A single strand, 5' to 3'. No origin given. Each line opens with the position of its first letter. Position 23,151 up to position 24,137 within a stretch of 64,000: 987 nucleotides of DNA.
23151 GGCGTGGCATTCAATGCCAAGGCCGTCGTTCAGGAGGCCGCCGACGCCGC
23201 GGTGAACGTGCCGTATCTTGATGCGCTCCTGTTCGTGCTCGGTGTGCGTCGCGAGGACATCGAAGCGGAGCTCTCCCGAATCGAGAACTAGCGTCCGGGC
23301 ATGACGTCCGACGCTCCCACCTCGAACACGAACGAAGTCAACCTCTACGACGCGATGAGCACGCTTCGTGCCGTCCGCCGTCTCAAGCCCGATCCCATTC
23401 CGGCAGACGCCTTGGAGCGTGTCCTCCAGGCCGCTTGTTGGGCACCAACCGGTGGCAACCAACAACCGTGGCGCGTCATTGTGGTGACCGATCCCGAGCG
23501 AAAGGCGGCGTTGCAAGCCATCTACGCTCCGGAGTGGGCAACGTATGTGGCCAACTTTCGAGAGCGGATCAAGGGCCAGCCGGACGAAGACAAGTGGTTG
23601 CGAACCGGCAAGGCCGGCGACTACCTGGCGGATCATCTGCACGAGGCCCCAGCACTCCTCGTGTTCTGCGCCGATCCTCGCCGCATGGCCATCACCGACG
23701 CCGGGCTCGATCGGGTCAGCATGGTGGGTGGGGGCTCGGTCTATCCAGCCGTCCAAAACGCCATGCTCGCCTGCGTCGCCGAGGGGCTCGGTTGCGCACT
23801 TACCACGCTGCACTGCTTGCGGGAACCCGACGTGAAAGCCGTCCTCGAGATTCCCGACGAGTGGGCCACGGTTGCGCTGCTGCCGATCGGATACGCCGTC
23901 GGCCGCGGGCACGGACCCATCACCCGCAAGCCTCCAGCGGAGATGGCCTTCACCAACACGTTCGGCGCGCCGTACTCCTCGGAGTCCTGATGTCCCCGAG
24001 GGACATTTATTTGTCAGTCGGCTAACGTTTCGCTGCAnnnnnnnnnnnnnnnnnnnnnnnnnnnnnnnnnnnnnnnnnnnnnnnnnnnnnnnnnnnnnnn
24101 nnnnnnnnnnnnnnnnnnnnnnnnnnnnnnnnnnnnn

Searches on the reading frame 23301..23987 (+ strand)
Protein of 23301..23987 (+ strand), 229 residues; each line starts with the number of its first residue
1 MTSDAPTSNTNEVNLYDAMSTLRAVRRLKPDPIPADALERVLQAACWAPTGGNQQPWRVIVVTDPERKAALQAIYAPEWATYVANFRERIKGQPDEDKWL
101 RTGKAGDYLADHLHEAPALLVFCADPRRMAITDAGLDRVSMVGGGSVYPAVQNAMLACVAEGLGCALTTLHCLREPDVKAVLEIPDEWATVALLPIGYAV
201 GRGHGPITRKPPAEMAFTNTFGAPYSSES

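Call 85: find_related_loci(query=A9, collection=metagenome_contigs, flank=7000)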
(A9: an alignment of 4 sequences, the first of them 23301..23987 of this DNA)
Query A9 (229 aa) in metagenome_contigs; peptide patterns used: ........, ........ (x = any residue, [..] = any of these).
356 stretches matched a pattern; 130 encode a relative of the query (tblastn E <= 1e-3); the best 80 are kept; 80 distinct loci.
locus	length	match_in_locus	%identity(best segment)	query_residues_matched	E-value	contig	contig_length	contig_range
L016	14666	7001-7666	74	10-229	9e-110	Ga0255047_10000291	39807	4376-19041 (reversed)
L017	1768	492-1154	74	8-226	6e-116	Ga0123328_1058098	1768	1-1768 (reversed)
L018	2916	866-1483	78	13-216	1e-111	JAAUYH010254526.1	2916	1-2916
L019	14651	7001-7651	73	13-227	2e-108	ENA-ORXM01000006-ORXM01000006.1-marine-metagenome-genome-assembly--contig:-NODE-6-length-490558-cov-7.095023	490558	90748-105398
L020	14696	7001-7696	69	1-225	6e-109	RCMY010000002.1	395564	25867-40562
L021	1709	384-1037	71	10-227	3e-115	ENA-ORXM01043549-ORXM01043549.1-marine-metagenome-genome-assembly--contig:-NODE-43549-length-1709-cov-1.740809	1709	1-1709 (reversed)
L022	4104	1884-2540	74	10-226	8e-109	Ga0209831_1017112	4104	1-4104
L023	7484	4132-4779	74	14-227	5e-108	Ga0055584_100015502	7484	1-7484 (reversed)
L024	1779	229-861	75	14-222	9e-115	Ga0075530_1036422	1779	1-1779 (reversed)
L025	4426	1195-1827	74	14-222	2e-107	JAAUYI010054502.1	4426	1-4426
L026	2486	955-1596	74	10-221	3e-111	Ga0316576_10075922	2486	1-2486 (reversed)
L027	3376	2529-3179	70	13-227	8e-109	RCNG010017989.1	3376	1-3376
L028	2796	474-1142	71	9-229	2e-109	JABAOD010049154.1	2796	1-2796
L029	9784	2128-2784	70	8-226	8e-106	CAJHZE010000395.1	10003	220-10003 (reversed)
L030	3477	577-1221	73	14-226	9e-108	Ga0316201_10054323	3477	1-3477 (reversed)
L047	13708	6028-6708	67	1-225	2e-103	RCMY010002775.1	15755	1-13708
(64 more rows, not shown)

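Call 88: search_protein_families(library=pfam, proteins=[L019:7707-8969:+, L047:6801-8048:+, L020:8694-10049:+, L020:7721-8872:-, L018:1683-2648:+, L019:8976-9731:-, L047:8347-9162:-], max_evalue=0.001)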
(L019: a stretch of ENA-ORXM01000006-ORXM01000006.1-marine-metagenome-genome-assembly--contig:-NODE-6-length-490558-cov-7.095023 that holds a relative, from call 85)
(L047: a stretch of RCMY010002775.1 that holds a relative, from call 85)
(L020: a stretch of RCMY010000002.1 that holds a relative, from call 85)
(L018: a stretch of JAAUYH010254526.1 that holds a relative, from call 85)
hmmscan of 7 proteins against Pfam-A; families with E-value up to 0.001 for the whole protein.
L019:7707-8969:+ (421 aa): 2 families
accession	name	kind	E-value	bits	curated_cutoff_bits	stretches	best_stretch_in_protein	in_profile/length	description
PF01343.23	Peptidase_S49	-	1.6e-31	109.8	24.9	2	272-366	59-153/154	Peptidase family S49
PF25145.1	NfeD1b_N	-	9.1e-06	25.8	40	1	169-245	25-98/189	NfeD1b, N-terminal domain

L047:6801-8048:+ (416 aa): 2 families
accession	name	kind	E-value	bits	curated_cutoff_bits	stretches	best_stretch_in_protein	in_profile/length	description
PF01343.23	Peptidase_S49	-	5.1e-32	111.4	24.9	2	267-361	59-153/154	Peptidase family S49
PF25145.1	NfeD1b_N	-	1.4e-06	28.5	40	1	164-240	25-98/189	NfeD1b, N-terminal domain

L020:8694-10049:+ (452 aa): 2 families
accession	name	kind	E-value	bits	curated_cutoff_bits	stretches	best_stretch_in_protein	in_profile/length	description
PF01343.23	Peptidase_S49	-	4.5e-32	111.6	24.9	1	234-397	3-153/154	Peptidase family S49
PF25145.1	NfeD1b_N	-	4.1e-06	26.9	40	1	200-276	25-98/189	NfeD1b, N-terminal domain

L020:7721-8872:- (384 aa): 0 families

L018:1683-2648:+ (322 aa): 1 family
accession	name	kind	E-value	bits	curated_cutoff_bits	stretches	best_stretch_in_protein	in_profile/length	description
PF02627.25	CMD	-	3.8e-06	27.2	23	1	179-236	4-59/84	Carboxymuconolactone decarboxylase family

L019:8976-9731:- (252 aa): 1 family
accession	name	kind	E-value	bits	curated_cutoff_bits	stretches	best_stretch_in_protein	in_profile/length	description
PF00571.33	CBS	-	6.1e-22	78.2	24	2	178-231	1-55/57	CBS domain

L047:8347-9162:- (272 aa): 0 families
